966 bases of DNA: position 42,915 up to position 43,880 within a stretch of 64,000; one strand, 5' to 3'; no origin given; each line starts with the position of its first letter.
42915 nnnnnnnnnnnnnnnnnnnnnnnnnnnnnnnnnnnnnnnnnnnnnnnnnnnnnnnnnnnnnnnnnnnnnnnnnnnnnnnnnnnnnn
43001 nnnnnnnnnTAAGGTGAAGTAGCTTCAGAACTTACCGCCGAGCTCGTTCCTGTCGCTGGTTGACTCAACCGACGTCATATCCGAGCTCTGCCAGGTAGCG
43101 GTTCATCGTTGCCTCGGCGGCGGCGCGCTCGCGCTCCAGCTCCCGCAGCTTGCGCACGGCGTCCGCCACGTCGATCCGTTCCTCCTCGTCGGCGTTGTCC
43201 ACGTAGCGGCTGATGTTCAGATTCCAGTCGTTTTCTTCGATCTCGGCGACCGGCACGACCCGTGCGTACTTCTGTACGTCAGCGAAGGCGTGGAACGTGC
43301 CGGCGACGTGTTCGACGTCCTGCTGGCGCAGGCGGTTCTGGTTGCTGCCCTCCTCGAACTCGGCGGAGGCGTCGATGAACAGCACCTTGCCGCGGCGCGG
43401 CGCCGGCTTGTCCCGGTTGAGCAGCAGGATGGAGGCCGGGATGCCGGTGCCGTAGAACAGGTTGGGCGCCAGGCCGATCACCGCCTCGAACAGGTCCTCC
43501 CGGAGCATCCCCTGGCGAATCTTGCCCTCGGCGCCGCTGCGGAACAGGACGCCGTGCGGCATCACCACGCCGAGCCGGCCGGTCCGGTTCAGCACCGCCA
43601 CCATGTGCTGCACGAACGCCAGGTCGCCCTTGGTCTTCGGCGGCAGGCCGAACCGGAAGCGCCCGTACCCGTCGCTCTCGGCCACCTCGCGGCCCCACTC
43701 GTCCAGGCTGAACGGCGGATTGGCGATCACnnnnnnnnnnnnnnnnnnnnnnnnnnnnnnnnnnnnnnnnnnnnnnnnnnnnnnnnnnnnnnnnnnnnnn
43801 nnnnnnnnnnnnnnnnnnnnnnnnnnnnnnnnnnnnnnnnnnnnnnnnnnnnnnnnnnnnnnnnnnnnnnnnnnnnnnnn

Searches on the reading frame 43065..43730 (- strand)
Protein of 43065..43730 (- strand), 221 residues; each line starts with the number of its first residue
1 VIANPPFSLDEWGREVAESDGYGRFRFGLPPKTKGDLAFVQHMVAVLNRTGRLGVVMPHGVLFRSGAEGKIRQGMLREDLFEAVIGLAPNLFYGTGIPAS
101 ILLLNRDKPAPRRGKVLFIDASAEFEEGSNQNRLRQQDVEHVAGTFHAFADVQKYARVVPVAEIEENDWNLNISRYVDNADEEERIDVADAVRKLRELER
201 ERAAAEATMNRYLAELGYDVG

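Call 60: search_protein_families(library=pfam, proteins=[window:43065-43730:-], max_evalue=0.001)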
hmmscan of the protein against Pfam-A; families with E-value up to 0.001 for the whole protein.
window:43065-43730:- (221 aa): 1 family
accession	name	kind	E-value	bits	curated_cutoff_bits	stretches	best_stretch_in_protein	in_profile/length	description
PF02384.22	N6_Mtase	-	3.7e-57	194.4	20.4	1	2-184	130-310/311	N-6 DNA Methylase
